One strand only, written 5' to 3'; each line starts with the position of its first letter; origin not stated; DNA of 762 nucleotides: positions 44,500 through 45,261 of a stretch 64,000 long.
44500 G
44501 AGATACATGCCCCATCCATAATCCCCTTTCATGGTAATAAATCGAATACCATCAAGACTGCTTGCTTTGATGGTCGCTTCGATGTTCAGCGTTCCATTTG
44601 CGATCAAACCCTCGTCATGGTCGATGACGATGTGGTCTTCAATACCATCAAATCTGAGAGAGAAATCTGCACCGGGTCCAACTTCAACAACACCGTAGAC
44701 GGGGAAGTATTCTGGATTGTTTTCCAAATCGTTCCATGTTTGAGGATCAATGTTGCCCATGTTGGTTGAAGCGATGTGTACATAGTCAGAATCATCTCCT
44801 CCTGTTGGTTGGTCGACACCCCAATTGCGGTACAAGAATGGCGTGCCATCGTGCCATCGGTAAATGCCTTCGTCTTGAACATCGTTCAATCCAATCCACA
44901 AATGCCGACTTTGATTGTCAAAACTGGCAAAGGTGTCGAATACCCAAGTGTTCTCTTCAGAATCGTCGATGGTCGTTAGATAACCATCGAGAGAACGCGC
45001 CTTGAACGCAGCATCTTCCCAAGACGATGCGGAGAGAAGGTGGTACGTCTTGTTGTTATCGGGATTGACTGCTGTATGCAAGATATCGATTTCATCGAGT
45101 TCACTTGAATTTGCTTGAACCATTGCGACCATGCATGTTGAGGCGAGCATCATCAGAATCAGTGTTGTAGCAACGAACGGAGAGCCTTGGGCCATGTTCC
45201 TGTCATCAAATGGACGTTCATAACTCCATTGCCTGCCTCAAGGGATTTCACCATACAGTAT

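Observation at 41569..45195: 1208-aa surface protein combining eukaryote-like adhesion domains, including a cysteine-free C-type-lectin-like domain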

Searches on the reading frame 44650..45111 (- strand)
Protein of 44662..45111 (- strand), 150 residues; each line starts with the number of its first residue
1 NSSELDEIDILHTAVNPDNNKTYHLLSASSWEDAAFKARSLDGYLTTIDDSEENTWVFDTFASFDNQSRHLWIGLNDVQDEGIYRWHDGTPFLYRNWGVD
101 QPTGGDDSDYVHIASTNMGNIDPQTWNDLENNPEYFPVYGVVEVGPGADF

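Call 14: search_protein_families(library=pfam, proteins=[window:44662-45111:-], max_evalue=10)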
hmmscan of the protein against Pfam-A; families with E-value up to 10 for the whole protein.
seq(150 aa): 1 family
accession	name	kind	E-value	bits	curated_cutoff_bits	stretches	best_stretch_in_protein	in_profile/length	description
PF00059.27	Lectin_C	-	7.2e-11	43.2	22.6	1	28-128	2-94/107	Lectin C-type domain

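Call 34: predict_structure(alignment_id=A1)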
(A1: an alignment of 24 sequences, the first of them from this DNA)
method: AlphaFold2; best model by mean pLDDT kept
length: 151 residues; sequences in the alignment: 24
mean_pLDDT: 58.0   pTM: 0.63
mean pLDDT of the five models: 58.0, 49.5, 44.8, 43.8, 43.8
residues with pLDDT >= 90: 0; 70-90: 57; 50-70: 30; < 50: 64
segments of 3 or more residues with pLDDT < 50: 72-126, 144-151
pLDDT, mean of each block of 10 residues (from residue 1): 75 84 80 74 64 75 69 44 32 36 41 37 47 70 44 29
secondary structure, 60 per line:
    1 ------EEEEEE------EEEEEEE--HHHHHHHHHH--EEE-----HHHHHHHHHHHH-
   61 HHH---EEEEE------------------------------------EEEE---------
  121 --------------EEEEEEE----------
elements in order: E7-12 E19-25 H28-37 E40-42 H48-59 E67-71 E108-111 E135-141

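Call 35: search_protein_representatives(alignment_id=A1)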
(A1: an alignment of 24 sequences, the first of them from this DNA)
Query: 24 sequences, 151 profile positions. Proteins with E-value up to 0.001 (for the whole library): 17000; up to 1e-10: 4317; up to 1e-30: 343. The best 150 are listed.
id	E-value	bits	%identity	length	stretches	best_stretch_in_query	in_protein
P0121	2.3e-105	365.5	-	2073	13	21-102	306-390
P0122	2.8e-105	365.2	-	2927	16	13-129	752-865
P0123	7.8e-102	354.0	-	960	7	12-129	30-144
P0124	8.4e-102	353.9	-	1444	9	6-131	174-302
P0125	1.7e-99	346.5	-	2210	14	25-103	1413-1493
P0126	2.4e-99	345.9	-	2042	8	11-127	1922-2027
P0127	1.1e-97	340.6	-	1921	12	22-105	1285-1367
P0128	8.2e-94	328.0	-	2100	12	27-127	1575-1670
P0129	3.0e-84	296.9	-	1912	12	24-112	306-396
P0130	7.4e-82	289.2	-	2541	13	14-100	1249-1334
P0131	2.1e-81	287.7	-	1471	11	7-125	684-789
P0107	4.5e-81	286.7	-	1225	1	3-151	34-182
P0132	6.1e-81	286.2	-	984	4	10-141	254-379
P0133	6.3e-81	286.2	-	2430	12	26-131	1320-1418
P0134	6.7e-81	286.1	-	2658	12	17-112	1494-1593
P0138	8.3e-79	279.3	-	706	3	6-143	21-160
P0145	4.0e-76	270.6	-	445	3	15-144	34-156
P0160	7.4e-67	240.5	-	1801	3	9-143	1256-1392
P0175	3.2e-59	215.7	-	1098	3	4-142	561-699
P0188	1.6e-54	200.5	-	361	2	6-142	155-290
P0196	3.8e-53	196.0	-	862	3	8-141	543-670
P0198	5.0e-53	195.6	-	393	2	11-142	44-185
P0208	6.6e-51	188.7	-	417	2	12-142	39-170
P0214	1.7e-49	184.2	-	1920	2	12-143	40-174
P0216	3.5e-49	183.1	-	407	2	4-142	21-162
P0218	1.1e-48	181.6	-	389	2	12-143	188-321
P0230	6.3e-47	175.8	-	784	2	11-142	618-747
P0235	4.0e-46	173.2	-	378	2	12-143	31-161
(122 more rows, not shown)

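Call 37: list_cluster_members(proteins=[P0198, P0175, P0188, P0230, P0214, P0138, P0196, P0145, P0160, P0121])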
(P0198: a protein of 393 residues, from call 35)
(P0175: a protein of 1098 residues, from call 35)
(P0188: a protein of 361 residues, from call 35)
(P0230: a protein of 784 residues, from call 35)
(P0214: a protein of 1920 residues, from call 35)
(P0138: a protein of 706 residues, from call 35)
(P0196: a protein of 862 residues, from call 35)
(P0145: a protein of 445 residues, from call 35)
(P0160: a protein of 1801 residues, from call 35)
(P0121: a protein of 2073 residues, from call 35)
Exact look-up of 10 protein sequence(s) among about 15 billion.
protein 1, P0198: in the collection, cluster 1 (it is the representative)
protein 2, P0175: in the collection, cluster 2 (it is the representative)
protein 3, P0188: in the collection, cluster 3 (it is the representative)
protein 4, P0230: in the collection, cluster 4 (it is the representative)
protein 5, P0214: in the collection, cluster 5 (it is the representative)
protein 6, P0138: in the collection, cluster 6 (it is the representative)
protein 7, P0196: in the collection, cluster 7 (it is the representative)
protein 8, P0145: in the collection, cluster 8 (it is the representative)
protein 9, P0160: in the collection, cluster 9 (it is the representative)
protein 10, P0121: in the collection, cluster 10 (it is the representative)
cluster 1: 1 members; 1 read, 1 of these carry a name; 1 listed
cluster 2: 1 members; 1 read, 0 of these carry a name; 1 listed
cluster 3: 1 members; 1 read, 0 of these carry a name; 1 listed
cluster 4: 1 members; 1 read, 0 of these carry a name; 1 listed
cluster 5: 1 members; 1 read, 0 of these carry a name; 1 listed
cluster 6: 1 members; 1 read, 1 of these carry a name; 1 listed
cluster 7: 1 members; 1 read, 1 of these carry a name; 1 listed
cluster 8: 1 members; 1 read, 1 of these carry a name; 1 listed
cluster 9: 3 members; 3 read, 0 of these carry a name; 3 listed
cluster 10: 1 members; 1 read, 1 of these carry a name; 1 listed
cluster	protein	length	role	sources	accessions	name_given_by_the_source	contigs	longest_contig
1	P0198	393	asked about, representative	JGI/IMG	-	hypothetical protein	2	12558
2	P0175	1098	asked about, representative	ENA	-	-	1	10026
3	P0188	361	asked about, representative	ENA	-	-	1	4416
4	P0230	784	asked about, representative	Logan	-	-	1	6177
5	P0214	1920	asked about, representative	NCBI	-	-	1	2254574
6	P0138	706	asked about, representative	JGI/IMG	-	hypothetical protein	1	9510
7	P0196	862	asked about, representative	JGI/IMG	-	hypothetical protein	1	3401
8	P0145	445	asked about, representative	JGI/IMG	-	hypothetical protein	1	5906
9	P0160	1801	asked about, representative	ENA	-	-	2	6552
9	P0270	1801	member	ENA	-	-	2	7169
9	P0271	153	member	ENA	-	-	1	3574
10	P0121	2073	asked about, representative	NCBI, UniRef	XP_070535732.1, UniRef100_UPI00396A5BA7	macrophage mannose receptor 1-like [Ptychodera flava] | macrophage mannose receptor 1-like n=1 Tax=Ptychodera flava TaxID=63121 ...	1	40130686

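Call 39: find_related_loci(query=A1, collection=genome_contigs, flank=6000)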
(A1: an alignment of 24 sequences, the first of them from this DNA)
Query A1 (151 aa) in genome_contigs; peptide patterns used: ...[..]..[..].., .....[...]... (x = any residue, [..] = any of these).
191 stretches matched a pattern; 181 encode a relative of the query (tblastn E <= 1e-3); the best 80 are kept; 80 distinct loci.
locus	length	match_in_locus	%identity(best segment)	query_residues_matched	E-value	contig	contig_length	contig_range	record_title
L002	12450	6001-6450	97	2-151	2e-98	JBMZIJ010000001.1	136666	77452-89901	MAG: Candidatus Poseidoniaceae archaeon isolate ME_XS_2301_4_bin25 ME_XS_2301_4_bin25_0, whole genome shotgun sequence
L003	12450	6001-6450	95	2-151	5e-97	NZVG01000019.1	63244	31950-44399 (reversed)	MAG: Methanobacteriota archaeon isolate NAT68 25244, whole genome shotgun sequence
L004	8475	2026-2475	95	2-151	1e-96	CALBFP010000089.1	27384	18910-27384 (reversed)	MAG TPA_asm: uncultured euryarchaeote isolate ERR599077_bin.133_CONCOCT_v1.1_MAG genome assembly, contig: ERZ841196.1062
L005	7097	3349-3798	95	2-151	9e-97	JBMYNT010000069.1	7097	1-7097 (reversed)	MAG: Candidatus Poseidoniaceae archaeon isolate ME_XS_2307_bin_75 ME_XS_2307_bin_75_68, whole genome shotgun sequence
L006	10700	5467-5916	94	2-151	4e-96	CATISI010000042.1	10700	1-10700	MAG: Candidatus Poseidoniaceae archaeon isolate bin.912 MAG genome assembly, contig: k119_2782662, whole genome shotgun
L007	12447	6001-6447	94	3-151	5e-96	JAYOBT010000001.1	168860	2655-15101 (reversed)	MAG: Candidatus Poseidoniales archaeon isolate 139554_S156_metabat_bins_2.tsv.144 NODE_31_length_168860_cov_12.346157, w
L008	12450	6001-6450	93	2-151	6e-96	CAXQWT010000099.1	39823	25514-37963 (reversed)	MAG: Salipiger bermudensis isolate 3um_C4D0715_2.29 genome assembly, contig: k127_708384, whole genome shotgun sequence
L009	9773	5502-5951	93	2-151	1e-95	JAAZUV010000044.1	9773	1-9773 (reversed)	MAG: Methanobacteriota archaeon isolate AW_metabat.40 AW_C1321, whole genome shotgun sequence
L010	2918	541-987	95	3-151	9e-98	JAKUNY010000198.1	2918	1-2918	MAG: Candidatus Poseidoniaceae archaeon isolate ALOHA_A2.0_19 A2.0-MGIIa-L2-1_198, whole genome shotgun sequence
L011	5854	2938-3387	93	2-151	1e-95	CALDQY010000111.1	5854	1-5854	MAG TPA_asm: uncultured Rhodobiaceae bacterium isolate ERR599054_bin.37_CONCOCT_v1.1_MAG genome assembly, contig: ERZ840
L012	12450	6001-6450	93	2-151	2e-95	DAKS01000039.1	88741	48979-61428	MAG TPA_asm: Euryarchaeota archaeon UBA443 UBA443_contig_3032, whole genome shotgun sequence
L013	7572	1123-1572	93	2-151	6e-95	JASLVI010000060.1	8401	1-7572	MAG: Candidatus Poseidoniaceae archaeon isolate ETNP17_MAG_1 NODE_60_length_8401_cov_2.619534, whole genome shotgun sequ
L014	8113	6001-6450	93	2-151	6e-95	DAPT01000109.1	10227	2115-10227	MAG TPA_asm: Euryarchaeota archaeon UBA124 UBA124_contig_46125, whole genome shotgun sequence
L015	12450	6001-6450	93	2-151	8e-95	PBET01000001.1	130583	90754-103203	MAG: Methanobacteriota archaeon isolate SP314 124265, whole genome shotgun sequence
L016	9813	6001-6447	93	3-151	1e-94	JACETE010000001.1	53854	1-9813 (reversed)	MAG: Candidatus Poseidoniales archaeon isolate MCMED-G34 MGII-MCMED-G34-C1, whole genome shotgun sequence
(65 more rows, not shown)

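Call 48: fold_search(model_id=the predicted structure, library=pdb)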
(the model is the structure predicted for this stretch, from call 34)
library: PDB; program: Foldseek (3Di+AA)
matches with E <= 10: 445; with E <= 0.001: 0
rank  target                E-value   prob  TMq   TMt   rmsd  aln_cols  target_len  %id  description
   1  2kv3_MODEL_1_A        1.2e-03  1.00  0.48  0.54   7.6       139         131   22  Human Regenerating Gene Type IV (REG IV) PROTEIN, P91S mutant (released 2010-08-18)
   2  6py1                  1.3e-03  1.00  0.47  0.54   7.9       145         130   24  Crystal Structure of the Carbohydrate Recognition Domain of the Human Macrophage Galactose C-Type Lectin Bound to GalNAc (released 2020-07-29)
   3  1tdq_B                1.7e-03  1.00  0.48  0.56   8.0       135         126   24  Structural basis for the interactions between tenascins and the C-type lectin domains from lecticans: evidence for a c (released 2004-08-31)
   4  1k9i_H                3.1e-03  1.00  0.48  0.56   7.6       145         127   21  Complex of DC-SIGN and GlcNAc2Man3 (released 2001-12-21)
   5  6w12                  3.3e-03  1.00  0.48  0.55   8.0       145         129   23  Crystal Structure of the Carbohydrate Recognition Domain of the Human Macrophage Galactose C-Type Lectin Bound to the Tu (released 2021-03-10)
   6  4zrw_A                3.7e-03  0.97  0.41  0.42   8.7       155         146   21  Structure of cow mincle complexed with trehalose (released 2016-05-25)
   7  8h4v_B                4.7e-03  0.95  0.39  0.41   8.7       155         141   21  Mincle CRD complex with PGL trisaccharide (released 2023-08-09)
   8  1egg_B                5.0e-03  0.97  0.40  0.42  11.3       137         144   19  STRUCTURE OF A C-TYPE CARBOHYDRATE-RECOGNITION DOMAIN (CRD-4) FROM THE MACROPHAGE MANNOSE RECEPTOR (released 2000-08-30)
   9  8h4v_A                5.0e-03  0.87  0.36  0.36  11.4       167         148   16  Mincle CRD complex with PGL trisaccharide (released 2023-08-09)
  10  9qy1                  6.1e-03  1.00  0.46  0.53   8.1       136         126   20  Endo180 (uPARAP) carbohydrate-recognition domain 2 with bound methyl fucoside (released 2025-05-28)
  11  6ghv_C                6.1e-03  0.99  0.44  0.49   8.6       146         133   21  Structure of a DC-SIGN CRD in complex with high affinity glycomimetic. (released 2019-09-11)
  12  2xr6                  6.5e-03  1.00  0.50  0.57   7.6       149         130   20  Crystal structure of the complex of the carbohydrate recognition domain of human DC-SIGN with pseudo trimannoside mimic. (released 2011-10-19)
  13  4kzv_A                6.5e-03  0.95  0.38  0.43   9.3       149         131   20  Structure of the carbohydrate-recognition domain of the C-type lectin mincle bound to trehalose (released 2013-08-28)
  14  8rcy                  6.9e-03  1.00  0.46  0.51   8.0       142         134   22  L-SIGN CRD in complex with Man84. (released 2024-10-16)
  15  4ki1_E                6.9e-03  0.99  0.42  0.47   8.0       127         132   21  Primitive triclinic crystal form of the human IgE-Fc(epsilon)3-4 bound to its B cell receptor derCD23 (released 2014-03-05)
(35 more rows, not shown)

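Call 55: find_encoding_contigs(protein=P0214, flank=5000, max_places=1)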
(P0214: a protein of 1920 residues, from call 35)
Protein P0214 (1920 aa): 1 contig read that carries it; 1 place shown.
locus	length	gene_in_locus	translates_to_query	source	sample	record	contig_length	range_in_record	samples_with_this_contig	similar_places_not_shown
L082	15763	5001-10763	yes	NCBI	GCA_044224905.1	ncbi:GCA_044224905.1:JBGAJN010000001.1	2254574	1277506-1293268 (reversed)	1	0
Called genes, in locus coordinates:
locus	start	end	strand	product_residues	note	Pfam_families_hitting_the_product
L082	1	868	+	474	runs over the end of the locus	PF07394:DUF1501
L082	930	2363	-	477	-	PF00171:Aldedh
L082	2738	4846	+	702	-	PF23500:DUF7133 (weak), PF07995:GSDH (weak)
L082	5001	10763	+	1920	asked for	PF00059:Lectin_C, PF13385:Laminin_G_3, PF07679:I-set (weak), PF13927:Ig_3, PF13385:Laminin_G_3, PF07679:I-set (weak), PF13927:Ig_3, PF13385:Laminin_G_3, +8 more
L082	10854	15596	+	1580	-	PF01839:FG-GAP (faint), PF13517:FG-GAP_3 (weak), PF23500:DUF7133, PF02985:HEAT (faint), PF13646:HEAT_2 (weak), PF00034:Cytochrom_C (faint), PF13442:Cytochrome_CBB3 (faint)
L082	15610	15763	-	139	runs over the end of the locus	-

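Call 56: search_protein_families(library=pfam, proteins=[P0198, P0188, P0145, P0138, P0208, P0218, P0216, P0235, P0175, P0230], max_evalue=0.001)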
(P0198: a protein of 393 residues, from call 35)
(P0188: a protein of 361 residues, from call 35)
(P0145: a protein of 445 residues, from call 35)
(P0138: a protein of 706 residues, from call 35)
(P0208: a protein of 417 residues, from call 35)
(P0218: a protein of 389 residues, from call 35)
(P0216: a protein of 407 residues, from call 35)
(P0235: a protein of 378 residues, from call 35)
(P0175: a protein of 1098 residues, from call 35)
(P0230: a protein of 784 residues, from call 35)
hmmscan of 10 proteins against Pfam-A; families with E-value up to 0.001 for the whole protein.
P0198 (393 aa): 2 families
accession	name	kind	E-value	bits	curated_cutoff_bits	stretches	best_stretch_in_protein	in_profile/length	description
PF00059.27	Lectin_C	-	1.8e-26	93.4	22.6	2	58-165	2-98/107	Lectin C-type domain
PF07589.16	PEP-CTERM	-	7.5e-08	32.6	20.7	1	185-206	2-24/24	PEP-CTERM motif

P0188 (361 aa): 1 family
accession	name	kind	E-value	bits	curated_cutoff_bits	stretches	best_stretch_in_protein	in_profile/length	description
PF00059.27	Lectin_C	-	2.9e-28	99.2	22.6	2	177-275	4-95/107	Lectin C-type domain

P0145 (445 aa): 2 families
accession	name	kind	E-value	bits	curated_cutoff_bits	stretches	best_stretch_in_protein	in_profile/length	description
PF00059.27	Lectin_C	-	6.6e-37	127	22.6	3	181-283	2-96/107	Lectin C-type domain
PF05005.20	Ocnus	-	0.0007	20.1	23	0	181-222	52-93/108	Janus/Ocnus family (Ocnus)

P0138 (706 aa): 5 families
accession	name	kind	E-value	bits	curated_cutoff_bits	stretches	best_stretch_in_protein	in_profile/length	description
PF00059.27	Lectin_C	-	1.4e-34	119.4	22.6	3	42-140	3-95/107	Lectin C-type domain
PF21027.3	Sde0182_C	-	4.8e-05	24.3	27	1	479-512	1-33/83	Cellulose-binding protein Sde0182, C-terminal domain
PF22352.2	K319L-like_PKD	-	0.00044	20.6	27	0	478-542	12-82/84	K319L-like, PKD domain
PF02010.21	REJ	-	0.00058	19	25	1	475-537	97-174/452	REJ domain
PF18911.6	PKD_4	-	0.00083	19.8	27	0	457-532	2-73/85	PKD domain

P0208 (417 aa): 2 families
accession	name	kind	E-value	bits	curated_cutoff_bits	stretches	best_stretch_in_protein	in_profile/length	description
PF00059.27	Lectin_C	-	7.5e-23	81.7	22.6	2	193-298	3-99/107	Lectin C-type domain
PF13860.13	FlgD_ig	-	6.4e-07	29.7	27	1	339-407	7-78/79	FlgD Ig-like domain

P0218 (389 aa): 1 family
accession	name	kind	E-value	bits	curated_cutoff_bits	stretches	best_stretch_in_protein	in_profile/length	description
PF00059.27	Lectin_C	-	4.4e-23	82.5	22.6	2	203-306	4-100/107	Lectin C-type domain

P0216 (407 aa): 1 family
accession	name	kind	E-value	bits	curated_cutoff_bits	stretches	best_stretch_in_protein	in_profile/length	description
PF00059.27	Lectin_C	-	8.2e-22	78.4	22.6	2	43-142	2-94/107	Lectin C-type domain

P0235 (378 aa): 1 family
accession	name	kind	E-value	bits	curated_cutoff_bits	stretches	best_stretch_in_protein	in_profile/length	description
PF00059.27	Lectin_C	-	6.5e-22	78.7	22.6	2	188-296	2-99/107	Lectin C-type domain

P0175 (1098 aa): 2 families
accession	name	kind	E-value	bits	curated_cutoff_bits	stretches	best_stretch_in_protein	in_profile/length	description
PF00059.27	Lectin_C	-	2.2e-32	112.4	22.6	3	583-680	3-94/107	Lectin C-type domain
PF08305.17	NPCBM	-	1.7e-11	44.8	23.9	1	67-183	32-136/137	NPCBM/NEW2 domain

P0230 (784 aa): 6 families
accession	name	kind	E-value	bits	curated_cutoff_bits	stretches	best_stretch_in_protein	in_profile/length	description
PF00059.27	Lectin_C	-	7.7e-27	94.6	22.6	2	491-564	3-77/107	Lectin C-type domain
PF13385.13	Laminin_G_3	-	1.3e-25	90.8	27.6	1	91-255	1-149/151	Concanavalin A-like lectin/glucanases superfamily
PF17210.9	SdrD_B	-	2.9e-25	89.1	29.7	2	266-342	2-74/112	SdrD B-like domain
PF13620.12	CarboxypepD_reg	-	7.2e-10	39.5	32.3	1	283-343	9-64/82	Carboxypeptidase regulatory-like domain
PF17802.7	SpaA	-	2.3e-08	34.5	23.1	1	284-340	12-67/91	Prealbumin-like fold domain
PF13715.12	CarbopepD_reg_2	-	9.2e-05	22.8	32.2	0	306-331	24-49/88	CarboxypepD_reg-like domain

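Call 57: predict_structure(alignment_id=A3)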
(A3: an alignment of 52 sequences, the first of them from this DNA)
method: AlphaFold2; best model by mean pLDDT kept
length: 151 residues; sequences in the alignment: 52
mean_pLDDT: 90.2   pTM: 0.86
mean pLDDT of the five models: 90.2, 89.9, 89.9, 89.1, 86.7
residues with pLDDT >= 90: 117; 70-90: 22; 50-70: 4; < 50: 8
segments of 3 or more residues with pLDDT < 50: 145-151
pLDDT, mean of each block of 10 residues (from residue 1): 83 95 97 94 97 98 95 93 90 94 88 91 94 94 53 41
secondary structure, 60 per line:
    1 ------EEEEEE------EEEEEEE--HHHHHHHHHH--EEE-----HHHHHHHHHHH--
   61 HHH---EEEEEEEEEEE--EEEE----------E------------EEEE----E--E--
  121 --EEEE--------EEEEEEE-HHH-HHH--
elements in order: E7-12 E19-25 H28-37 E40-42 H48-58 E67-77 E80-83 E107-110 E123-126 E135-141
